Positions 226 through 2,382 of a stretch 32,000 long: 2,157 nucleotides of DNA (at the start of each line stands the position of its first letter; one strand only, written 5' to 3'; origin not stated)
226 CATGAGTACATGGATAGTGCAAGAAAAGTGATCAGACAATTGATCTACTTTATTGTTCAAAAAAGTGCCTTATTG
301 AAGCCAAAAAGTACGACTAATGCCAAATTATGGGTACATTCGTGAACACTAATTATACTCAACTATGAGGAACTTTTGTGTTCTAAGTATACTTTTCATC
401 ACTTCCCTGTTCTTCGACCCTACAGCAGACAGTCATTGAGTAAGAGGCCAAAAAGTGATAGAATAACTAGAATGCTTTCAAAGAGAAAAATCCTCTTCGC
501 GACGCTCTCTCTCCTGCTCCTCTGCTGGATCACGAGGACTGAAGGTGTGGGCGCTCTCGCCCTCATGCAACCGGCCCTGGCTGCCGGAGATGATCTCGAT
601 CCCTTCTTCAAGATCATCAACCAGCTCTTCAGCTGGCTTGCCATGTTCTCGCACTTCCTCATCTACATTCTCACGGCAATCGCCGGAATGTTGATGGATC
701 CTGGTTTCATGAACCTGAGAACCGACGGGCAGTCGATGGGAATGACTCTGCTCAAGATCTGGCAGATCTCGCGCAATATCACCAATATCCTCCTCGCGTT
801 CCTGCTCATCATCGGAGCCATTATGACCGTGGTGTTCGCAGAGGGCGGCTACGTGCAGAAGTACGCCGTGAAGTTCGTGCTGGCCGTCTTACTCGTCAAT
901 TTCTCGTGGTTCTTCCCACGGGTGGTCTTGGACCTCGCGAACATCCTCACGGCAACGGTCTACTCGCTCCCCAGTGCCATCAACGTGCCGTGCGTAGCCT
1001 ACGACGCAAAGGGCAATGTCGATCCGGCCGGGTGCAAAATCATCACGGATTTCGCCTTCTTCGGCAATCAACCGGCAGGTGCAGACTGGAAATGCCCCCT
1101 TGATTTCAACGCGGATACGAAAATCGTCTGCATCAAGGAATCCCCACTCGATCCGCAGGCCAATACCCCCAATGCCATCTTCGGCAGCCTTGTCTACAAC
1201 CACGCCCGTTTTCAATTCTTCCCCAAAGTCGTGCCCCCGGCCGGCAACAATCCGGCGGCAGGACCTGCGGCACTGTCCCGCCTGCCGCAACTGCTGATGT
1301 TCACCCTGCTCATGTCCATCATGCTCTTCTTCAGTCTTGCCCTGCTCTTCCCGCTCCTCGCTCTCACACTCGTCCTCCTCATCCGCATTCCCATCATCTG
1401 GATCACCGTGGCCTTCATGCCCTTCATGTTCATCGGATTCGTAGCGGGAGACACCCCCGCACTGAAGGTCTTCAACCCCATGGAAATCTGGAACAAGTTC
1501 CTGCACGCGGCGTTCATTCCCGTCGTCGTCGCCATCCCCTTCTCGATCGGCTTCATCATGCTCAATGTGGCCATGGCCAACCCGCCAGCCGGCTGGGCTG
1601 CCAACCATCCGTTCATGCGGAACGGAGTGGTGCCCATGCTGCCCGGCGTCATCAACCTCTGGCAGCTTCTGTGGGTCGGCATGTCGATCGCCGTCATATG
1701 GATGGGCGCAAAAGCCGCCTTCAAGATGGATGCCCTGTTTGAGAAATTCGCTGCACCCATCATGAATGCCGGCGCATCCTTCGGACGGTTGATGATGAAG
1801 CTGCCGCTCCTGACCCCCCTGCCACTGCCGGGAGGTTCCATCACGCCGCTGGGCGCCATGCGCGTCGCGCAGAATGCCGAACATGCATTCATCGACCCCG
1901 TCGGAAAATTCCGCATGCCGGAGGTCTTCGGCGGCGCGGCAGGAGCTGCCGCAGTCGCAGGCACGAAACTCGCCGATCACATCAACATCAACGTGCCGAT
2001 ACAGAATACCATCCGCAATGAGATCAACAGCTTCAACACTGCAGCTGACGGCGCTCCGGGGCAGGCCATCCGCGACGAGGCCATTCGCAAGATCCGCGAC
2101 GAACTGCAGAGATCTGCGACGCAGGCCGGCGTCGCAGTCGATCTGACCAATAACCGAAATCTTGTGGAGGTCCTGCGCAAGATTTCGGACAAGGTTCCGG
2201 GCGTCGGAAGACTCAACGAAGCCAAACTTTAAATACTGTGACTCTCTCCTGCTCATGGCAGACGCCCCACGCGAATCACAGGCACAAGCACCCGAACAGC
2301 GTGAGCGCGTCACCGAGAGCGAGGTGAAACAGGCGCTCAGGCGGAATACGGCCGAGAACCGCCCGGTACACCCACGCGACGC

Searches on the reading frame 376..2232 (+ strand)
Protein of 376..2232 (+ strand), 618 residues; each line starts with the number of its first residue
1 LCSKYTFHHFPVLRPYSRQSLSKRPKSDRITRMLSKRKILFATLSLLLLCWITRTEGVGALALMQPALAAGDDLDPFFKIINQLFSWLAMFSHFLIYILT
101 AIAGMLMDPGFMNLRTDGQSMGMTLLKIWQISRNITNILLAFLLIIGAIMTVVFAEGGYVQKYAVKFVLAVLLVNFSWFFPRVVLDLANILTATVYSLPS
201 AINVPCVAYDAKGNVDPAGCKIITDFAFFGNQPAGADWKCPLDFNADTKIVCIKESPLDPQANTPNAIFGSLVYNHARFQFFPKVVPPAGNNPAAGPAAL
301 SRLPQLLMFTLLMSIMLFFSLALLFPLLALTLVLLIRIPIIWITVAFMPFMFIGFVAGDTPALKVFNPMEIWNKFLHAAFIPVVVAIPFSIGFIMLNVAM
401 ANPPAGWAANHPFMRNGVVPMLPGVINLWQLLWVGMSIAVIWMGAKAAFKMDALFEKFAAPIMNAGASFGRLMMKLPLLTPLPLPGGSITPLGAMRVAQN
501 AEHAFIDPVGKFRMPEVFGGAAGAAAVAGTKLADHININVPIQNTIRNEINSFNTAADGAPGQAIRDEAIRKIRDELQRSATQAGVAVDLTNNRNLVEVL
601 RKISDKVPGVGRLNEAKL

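Call 78: search_protein_families(library=pfam, proteins=[window:376-2232:+], max_evalue=0.1)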
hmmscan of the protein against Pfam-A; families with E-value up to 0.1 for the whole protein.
window:376-2232:+ (618 aa): 0 families

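Call 85: find_encoding_contigs(protein=window:472-2232:+, flank=10000, max_places=3)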
Protein window:472-2232:+ (586 aa): 24 contigs read that carry it; 3 places shown.
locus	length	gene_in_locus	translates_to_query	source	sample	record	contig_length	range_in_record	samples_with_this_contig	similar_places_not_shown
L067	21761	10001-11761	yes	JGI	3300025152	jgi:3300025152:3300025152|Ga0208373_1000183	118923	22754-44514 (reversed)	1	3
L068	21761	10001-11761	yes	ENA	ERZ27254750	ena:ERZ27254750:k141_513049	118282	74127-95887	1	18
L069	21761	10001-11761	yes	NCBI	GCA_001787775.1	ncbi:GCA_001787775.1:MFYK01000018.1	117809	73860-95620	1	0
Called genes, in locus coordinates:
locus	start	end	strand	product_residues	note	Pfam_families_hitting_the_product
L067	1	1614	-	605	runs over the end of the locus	PF00009:GTP_EFTU, PF01926:MMR_HSR1 (faint), PF00025:Arf (faint), PF22042:EF-G_D2 (weak), PF03144:GTP_EFTU_D2 (weak), PF00679:EFG_C, PF06421:LepA_C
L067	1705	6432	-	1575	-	-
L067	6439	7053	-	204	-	-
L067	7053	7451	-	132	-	-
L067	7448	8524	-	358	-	PF04230:PS_pyruv_trans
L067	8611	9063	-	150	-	PF01245:Ribosomal_L19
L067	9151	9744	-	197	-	-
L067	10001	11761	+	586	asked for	-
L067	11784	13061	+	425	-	-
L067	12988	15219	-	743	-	PF04760:IF2_N, PF00009:GTP_EFTU, PF00071:Ras (weak), PF01926:MMR_HSR1, PF22042:EF-G_D2, PF11987:IF-2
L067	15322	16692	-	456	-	PF01368:DHH, PF02272:DHHA1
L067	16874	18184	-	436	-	PF00696:AA_kinase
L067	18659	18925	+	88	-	-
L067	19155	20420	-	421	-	PF03952:Enolase_N, PF00113:Enolase_C, PF13378:MR_MLE_C (weak), PF07476:MAAL_C (weak)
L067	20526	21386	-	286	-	-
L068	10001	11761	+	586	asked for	-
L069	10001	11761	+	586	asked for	-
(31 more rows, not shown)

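Call 99: search_solved_structures(query=A9, max_evalue=10)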
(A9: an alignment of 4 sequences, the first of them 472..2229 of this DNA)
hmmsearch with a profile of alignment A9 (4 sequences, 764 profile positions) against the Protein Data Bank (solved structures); distinct sequences matched with E-value up to 10: 3.
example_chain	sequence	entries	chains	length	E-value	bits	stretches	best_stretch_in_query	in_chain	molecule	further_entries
9e78_3f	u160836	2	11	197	1.8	10.2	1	566-669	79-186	ArcMAP4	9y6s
7bqn_A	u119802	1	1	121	4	9.1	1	574-663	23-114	Rei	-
8fkp_ST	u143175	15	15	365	6.1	8.5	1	592-712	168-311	Ribosome biogenesis regulatory protein homolog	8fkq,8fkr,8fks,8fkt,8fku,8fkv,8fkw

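Call 100: search_protein_families(library=ncbifam, alignment_id=A9, max_evalue=1)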
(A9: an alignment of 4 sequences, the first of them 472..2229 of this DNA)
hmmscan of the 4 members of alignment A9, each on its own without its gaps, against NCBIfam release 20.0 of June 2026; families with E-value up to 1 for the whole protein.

A. member 1, window:472-2229:+ (586 aa): 0 families

B. families by the number of members that match (of 4 scanned): 0 families
